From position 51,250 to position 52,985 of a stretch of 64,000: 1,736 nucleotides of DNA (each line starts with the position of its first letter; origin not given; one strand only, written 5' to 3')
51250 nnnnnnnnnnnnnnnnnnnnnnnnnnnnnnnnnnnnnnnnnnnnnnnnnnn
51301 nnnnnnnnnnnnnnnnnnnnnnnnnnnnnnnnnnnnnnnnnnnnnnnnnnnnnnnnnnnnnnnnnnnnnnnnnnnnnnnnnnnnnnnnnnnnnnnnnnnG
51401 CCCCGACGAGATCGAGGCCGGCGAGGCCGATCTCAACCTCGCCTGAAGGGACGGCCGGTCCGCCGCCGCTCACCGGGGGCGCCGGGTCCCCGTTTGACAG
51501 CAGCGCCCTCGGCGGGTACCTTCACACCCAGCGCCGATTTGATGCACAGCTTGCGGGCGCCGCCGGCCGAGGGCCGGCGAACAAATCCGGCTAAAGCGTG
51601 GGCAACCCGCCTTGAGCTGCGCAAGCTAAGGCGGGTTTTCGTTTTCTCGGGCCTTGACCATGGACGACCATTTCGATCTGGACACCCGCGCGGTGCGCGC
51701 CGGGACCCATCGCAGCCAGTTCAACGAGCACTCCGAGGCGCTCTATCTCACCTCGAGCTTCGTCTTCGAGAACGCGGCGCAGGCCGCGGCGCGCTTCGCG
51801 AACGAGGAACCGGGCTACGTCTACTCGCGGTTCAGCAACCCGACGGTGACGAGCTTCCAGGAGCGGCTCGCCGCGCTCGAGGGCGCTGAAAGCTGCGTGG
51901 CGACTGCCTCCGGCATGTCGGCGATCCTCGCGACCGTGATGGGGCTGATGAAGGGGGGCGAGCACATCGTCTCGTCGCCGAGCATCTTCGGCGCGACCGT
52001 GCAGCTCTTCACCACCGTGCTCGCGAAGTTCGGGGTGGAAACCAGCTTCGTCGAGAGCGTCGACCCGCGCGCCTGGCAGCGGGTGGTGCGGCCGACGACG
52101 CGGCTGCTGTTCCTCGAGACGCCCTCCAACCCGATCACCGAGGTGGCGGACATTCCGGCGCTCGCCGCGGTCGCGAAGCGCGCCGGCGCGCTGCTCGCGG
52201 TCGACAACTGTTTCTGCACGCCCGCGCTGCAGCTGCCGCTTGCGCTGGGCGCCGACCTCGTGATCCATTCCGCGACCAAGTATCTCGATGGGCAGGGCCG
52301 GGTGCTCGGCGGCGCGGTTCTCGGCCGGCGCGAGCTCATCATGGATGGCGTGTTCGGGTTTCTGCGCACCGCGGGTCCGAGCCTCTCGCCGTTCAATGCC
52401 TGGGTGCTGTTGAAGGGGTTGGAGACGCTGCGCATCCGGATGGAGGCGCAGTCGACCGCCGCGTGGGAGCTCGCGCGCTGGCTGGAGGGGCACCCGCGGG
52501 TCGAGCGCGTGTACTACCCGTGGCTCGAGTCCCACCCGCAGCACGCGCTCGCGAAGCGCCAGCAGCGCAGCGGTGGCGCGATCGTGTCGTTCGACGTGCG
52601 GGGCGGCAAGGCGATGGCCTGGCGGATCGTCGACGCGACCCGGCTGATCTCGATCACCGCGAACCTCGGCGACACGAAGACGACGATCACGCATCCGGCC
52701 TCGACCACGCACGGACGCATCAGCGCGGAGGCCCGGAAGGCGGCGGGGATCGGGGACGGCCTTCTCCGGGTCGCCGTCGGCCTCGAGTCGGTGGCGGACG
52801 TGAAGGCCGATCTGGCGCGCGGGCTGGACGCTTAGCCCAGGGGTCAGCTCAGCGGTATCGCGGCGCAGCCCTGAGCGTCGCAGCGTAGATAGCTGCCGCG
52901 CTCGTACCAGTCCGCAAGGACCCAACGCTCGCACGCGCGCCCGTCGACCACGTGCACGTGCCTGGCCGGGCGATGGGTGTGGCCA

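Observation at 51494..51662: The metZ leader has a SAM-II-like pseudoknot fold plus mutually exclusive antiterminator and terminator pairings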

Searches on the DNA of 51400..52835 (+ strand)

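Call 4: search_rna_families(source=window, start=51400, end=51720, threshold=evalue, max_evalue=10, show_alignments=5)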
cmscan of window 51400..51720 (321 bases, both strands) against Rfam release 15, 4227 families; matches with E-value up to 10: 6.
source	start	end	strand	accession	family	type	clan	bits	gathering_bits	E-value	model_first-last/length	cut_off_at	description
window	51558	51648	+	RF01772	rnk_pseudo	Cis-reg; leader;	-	19.7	55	0.43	1-108/108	no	Pseudomonas rnk leader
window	51471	51514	-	RF03479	mir-324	Gene; miRNA;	-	19.4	70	0.085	21-65/83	no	mir-324 microRNA precursor family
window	51531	51560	+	RF00521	SAM_alpha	Cis-reg; riboswitch;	-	12.7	36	2.1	11-41/79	no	Alpha-proteobacteria SAM riboswitch aptamer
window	51505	51640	-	RF02424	Bp2_287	Gene; sRNA;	-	12.1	70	1.6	1-174/174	no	Burkholderia sRNA Bp2_Cand287_SIPHT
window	51476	51509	-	RF02357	RNaseP-T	Gene; ribozyme;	CL00002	11.4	60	2.8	1-208/208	no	RNaseP truncated form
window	51418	51443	-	RF01129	sR44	Gene; snRNA; snoRNA; CD-box;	-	10.3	45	4.3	1-55/55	no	Small nucleolar RNA sR44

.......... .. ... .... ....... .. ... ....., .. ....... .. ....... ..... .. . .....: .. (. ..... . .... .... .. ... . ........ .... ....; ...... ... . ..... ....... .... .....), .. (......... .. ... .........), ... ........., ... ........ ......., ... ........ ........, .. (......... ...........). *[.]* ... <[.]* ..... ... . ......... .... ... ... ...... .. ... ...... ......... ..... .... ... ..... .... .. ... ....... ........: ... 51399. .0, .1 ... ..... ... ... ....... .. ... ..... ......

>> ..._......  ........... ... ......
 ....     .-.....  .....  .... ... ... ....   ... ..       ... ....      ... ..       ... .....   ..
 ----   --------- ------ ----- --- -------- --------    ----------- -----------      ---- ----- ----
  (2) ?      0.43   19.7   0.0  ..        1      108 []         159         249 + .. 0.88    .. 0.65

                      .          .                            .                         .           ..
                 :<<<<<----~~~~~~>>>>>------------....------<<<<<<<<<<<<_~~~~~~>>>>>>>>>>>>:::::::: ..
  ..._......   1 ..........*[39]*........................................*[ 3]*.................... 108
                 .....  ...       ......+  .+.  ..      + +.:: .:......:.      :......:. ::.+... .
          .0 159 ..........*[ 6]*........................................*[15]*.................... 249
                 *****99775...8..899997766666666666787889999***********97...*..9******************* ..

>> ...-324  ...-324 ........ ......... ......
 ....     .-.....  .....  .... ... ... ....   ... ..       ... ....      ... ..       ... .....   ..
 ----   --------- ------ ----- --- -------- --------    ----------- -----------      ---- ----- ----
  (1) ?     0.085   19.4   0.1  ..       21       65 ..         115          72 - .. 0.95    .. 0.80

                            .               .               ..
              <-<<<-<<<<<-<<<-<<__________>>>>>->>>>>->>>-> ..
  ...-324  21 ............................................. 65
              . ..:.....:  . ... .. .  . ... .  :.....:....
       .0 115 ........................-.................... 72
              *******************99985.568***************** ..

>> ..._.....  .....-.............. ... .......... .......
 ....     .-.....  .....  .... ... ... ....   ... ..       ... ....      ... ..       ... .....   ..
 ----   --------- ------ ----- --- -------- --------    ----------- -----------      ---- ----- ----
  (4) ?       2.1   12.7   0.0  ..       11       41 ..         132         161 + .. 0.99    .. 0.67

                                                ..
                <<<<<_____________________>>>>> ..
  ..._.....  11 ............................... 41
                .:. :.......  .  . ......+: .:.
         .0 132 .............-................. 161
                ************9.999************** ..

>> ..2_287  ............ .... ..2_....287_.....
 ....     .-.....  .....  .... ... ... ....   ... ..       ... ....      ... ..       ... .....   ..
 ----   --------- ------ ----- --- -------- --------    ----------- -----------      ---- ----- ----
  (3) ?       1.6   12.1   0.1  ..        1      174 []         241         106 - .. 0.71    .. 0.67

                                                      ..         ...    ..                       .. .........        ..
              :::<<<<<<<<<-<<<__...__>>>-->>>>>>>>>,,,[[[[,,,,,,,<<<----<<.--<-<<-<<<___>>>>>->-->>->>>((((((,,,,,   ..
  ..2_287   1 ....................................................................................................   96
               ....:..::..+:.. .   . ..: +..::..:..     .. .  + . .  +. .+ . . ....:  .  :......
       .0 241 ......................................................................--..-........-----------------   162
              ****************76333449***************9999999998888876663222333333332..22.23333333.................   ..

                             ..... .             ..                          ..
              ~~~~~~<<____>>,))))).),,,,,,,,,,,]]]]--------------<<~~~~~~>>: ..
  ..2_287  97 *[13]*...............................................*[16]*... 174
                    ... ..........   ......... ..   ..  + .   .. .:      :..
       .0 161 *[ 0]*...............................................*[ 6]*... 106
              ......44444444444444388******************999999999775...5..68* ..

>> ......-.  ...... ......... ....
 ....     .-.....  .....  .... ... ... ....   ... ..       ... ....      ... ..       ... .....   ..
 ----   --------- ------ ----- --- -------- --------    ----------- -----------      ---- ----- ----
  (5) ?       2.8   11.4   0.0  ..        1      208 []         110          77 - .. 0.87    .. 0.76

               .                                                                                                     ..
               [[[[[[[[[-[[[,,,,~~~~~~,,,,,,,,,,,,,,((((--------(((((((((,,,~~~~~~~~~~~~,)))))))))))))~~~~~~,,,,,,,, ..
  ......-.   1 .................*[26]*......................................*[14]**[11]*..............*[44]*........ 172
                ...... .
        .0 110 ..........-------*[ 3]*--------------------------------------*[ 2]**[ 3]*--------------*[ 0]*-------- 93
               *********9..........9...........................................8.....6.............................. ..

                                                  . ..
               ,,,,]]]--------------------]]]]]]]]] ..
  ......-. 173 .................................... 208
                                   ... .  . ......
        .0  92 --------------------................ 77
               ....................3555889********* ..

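Call 11: search_rna_families(sources=[L001, L002, L006, L009, L010, L011, L012, L013, L015, L021, L024, L026, L031, L033, L045, L052, L057, L065, L075, L076], threshold=gathering, show_alignments=4)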
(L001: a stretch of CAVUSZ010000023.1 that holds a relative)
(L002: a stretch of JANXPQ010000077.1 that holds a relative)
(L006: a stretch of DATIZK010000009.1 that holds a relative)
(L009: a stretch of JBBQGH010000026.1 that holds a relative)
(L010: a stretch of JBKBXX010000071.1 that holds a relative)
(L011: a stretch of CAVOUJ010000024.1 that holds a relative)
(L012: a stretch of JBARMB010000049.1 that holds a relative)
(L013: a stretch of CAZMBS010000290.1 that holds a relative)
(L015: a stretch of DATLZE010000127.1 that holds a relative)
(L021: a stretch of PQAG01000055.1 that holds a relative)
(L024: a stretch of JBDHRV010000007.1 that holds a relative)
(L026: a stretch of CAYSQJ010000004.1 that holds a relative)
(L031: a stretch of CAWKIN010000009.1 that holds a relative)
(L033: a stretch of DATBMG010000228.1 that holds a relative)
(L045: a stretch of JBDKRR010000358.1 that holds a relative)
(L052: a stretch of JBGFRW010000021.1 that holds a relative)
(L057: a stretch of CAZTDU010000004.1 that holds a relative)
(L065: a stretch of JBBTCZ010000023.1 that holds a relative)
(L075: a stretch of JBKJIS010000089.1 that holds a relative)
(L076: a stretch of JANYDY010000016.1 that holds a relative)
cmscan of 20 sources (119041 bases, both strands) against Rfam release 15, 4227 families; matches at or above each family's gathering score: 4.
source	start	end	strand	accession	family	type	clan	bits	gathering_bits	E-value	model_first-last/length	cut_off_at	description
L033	2370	2445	+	RF00521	SAM_alpha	Cis-reg; riboswitch;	-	38.9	36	5.8e-05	1-79/79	no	Alpha-proteobacteria SAM riboswitch aptamer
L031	2353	2430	+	RF00521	SAM_alpha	Cis-reg; riboswitch;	-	38.7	36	6.4e-05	1-79/79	no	Alpha-proteobacteria SAM riboswitch aptamer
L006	2376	2454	+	RF00521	SAM_alpha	Cis-reg; riboswitch;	-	37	36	0.00019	1-79/79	no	Alpha-proteobacteria SAM riboswitch aptamer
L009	2367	2439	+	RF00521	SAM_alpha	Cis-reg; riboswitch;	-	36.7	36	0.00023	1-79/79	no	Alpha-proteobacteria SAM riboswitch aptamer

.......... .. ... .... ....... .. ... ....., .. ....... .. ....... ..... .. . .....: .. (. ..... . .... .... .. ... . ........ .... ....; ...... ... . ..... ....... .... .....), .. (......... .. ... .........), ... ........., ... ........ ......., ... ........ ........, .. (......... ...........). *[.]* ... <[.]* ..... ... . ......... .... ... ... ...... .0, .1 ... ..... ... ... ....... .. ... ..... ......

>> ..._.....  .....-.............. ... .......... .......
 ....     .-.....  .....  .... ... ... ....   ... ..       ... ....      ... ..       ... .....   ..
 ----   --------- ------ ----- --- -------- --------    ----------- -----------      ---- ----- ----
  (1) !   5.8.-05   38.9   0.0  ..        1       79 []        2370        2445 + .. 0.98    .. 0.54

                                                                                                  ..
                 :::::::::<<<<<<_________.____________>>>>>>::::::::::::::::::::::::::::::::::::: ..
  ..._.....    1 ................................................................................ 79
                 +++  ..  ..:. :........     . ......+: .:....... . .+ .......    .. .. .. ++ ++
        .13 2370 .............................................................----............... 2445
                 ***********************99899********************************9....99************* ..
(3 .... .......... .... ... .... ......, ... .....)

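Call 27: build_rna_model(alignment_id=A1, structure=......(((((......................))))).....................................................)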
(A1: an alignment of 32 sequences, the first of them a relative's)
Model R1 built from alignment A1 (32 sequences, 91 columns); structure: as given.
model positions 60; base pairs 5; branch points 0; effective number of sequences 3.05; information 0.931 bits per position. Calibrated on 0.2 Mb of random sequence (short: E-values are rough).
structure used (alignment columns):
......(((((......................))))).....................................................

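Call 28: search_with_rna_model(model_id=R1, source=window, max_evalue=1, show_alignments=2)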
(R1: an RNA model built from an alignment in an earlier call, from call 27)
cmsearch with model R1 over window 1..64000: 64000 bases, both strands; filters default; matches with E-value up to 1: 1.
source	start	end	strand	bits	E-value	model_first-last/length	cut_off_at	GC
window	51525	51601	+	68.2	9e-20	1-60/60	no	0.69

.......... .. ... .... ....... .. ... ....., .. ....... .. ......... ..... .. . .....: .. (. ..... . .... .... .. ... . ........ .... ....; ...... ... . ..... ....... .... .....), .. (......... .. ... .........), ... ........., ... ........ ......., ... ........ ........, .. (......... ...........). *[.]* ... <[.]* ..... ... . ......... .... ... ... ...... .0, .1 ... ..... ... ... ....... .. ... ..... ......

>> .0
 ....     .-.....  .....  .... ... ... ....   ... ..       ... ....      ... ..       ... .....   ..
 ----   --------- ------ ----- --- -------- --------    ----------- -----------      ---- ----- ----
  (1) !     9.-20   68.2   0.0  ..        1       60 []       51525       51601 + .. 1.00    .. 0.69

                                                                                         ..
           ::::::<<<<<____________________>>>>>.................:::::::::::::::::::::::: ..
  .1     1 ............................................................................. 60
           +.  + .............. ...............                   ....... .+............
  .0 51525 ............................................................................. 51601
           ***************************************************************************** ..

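Call 29: search_with_rna_model(model_id=R1, sources=[L001, L002, L003, L004, L005, L006, L007, L008, L009, L010, L011, L012, L013, L014, L015, L016, L017, L018, L019, L020, L021, L022, L023, L024, L025, L026, L027, L028, L029, L030, L031, L032, L033, L034, L035, L036, L037, L038, L039, L040, L041, L042, L043, L044, L045, L046, L047, L048, L049, L050, L051, L052, L053, L054, L055, L056, L057, L058, L059, L060, L061, L062, L063, L064, L065, L066, L067, L068, L069, L070, L071, L072, L073, L074, L075, L076, L077, L078, L079, L080], max_evalue=1)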
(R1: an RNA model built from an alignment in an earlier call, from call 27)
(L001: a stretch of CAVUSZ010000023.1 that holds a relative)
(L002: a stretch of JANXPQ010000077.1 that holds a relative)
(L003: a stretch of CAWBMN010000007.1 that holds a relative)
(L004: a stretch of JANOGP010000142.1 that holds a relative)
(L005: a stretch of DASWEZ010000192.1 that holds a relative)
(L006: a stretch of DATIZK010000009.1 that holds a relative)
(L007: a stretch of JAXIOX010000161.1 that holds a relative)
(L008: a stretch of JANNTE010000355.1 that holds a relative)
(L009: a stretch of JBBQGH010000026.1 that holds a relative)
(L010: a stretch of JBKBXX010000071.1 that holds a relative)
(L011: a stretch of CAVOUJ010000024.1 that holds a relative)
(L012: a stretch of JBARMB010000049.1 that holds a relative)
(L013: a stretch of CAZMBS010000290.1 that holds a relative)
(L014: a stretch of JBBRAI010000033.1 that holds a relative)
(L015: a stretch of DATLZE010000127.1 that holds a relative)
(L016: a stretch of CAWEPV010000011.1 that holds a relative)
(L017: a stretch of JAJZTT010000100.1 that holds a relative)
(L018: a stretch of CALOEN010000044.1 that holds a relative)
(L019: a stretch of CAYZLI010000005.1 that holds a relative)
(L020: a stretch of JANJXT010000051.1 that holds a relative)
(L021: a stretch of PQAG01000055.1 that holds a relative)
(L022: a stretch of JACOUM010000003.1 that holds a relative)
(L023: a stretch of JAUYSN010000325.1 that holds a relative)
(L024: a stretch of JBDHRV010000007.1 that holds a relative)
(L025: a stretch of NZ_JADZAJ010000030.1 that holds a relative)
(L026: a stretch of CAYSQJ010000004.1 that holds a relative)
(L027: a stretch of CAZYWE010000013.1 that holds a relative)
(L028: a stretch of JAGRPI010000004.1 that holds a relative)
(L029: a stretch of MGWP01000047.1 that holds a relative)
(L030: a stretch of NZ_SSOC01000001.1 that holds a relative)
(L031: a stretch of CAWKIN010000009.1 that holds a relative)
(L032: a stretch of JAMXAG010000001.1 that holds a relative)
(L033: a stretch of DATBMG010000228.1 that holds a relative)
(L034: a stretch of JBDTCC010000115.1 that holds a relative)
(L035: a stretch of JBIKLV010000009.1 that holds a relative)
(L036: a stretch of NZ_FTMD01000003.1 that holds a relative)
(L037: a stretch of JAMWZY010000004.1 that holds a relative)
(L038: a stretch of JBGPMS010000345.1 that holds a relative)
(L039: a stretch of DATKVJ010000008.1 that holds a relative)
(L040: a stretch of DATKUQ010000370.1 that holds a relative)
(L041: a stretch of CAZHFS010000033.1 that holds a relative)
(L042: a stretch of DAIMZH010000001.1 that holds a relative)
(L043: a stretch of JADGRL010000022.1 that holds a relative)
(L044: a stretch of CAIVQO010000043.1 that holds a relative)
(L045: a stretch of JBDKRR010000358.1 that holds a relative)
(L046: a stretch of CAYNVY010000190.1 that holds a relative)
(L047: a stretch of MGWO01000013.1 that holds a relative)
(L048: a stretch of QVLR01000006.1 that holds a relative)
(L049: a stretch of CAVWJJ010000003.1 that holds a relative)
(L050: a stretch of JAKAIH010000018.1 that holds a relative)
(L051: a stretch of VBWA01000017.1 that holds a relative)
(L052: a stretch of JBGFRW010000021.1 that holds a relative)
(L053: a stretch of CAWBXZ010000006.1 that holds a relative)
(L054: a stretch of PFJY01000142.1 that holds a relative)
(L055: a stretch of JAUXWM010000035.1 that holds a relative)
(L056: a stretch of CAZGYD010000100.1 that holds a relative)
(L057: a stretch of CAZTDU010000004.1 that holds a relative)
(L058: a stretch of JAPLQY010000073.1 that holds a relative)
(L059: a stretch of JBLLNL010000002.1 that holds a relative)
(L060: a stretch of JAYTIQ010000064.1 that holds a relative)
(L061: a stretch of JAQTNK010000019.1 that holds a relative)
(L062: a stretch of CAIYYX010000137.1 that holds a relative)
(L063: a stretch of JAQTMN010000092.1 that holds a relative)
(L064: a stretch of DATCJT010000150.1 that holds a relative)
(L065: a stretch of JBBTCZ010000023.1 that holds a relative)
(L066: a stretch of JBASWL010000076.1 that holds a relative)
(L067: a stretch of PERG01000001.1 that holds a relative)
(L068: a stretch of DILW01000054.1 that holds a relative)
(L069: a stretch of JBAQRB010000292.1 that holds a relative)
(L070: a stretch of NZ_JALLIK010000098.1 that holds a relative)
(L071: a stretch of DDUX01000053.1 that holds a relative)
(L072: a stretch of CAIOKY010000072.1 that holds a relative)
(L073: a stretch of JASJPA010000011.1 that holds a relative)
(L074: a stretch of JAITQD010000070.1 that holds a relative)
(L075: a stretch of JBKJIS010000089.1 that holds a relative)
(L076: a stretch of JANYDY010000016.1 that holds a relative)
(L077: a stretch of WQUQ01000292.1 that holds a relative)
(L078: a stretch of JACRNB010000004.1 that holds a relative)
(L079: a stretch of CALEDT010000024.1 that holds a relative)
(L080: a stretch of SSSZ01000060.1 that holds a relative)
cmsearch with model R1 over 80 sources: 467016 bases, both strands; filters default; matches with E-value up to 1: 44.
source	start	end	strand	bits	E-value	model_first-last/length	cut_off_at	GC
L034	906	965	+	81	5.9e-23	1-60/60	no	0.52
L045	2366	2425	+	80.6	7.8e-23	1-60/60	no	0.48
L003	2339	2398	+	79.9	1.3e-22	1-60/60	no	0.52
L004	2339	2398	+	79.9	1.3e-22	1-60/60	no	0.52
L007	1582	1641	+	79.8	1.5e-22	1-60/60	no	0.55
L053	2302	2361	+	79.4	1.9e-22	1-60/60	no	0.52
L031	2357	2416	+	78.9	2.8e-22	1-60/60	no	0.58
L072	2375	2434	+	78.6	3.5e-22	1-60/60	no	0.55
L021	2365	2424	+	78.5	3.8e-22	1-60/60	no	0.58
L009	2371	2429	+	78.4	3.8e-22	1-60/60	no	0.53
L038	2280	2339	+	77.9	5.7e-22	1-60/60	no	0.55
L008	2352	2410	+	77.6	7.2e-22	1-60/60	no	0.56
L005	2349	2407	+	75.4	3.6e-21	1-60/60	no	0.58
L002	2349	2407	+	75.2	4.1e-21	1-60/60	no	0.56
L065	2350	2407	+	73.2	1.8e-20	1-60/60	no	0.47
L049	2380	2440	+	73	1.9e-20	1-60/60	no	0.52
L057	2388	2445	+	72.8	2.3e-20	1-60/60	no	0.59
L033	2374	2435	+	72.7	2.6e-20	1-60/60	no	0.52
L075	2385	2444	+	72.6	2.8e-20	1-60/60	no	0.57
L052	2384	2442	+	72.5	2.8e-20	1-60/60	no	0.51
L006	2380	2440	+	72.4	3e-20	1-60/60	no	0.54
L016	2380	2440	+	72.4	3e-20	1-60/60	no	0.54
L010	2382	2440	+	72.2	3.5e-20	1-60/60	no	0.54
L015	2377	2436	+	72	4.1e-20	1-60/60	no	0.57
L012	2366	2446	+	71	8.3e-20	1-60/60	no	0.63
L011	2367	2441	+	70.5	1.2e-19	1-60/60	no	0.61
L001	2279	2355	+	69.7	2.3e-19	1-60/60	no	0.65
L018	2359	2438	+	68.9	3.9e-19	1-60/60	no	0.56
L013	354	439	+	68.3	6e-19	1-60/60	no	0.63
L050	2252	2336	+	68.2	6.8e-19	1-60/60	no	0.54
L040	2361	2445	+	67.9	8.1e-19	1-60/60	no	0.6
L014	2360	2445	+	67.8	8.7e-19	1-60/60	no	0.53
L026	2354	2442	+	67.5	1.1e-18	1-60/60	no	0.64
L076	2357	2438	+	67.3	1.2e-18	1-60/60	no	0.54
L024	2358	2431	+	61.8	7.1e-17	1-60/60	no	0.61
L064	2302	2392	+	51.2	1.6e-13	1-60/60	no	0.56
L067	2276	2359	+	47.9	1.7e-12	1-60/60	no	0.43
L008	5188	5249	-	17.5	0.0074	1-60/60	no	0.63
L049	1965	1992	-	16.6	0.014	8-35/60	no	0.71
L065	5055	5128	+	15.4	0.034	1-60/60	no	0.61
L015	1964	1989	-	12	0.4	9-34/60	no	0.69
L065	5090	5146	-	11.8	0.45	1-60/60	no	0.68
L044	3934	3975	+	11.5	0.56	1-60/60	no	0.71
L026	1315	1342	-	11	0.83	8-35/60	no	0.64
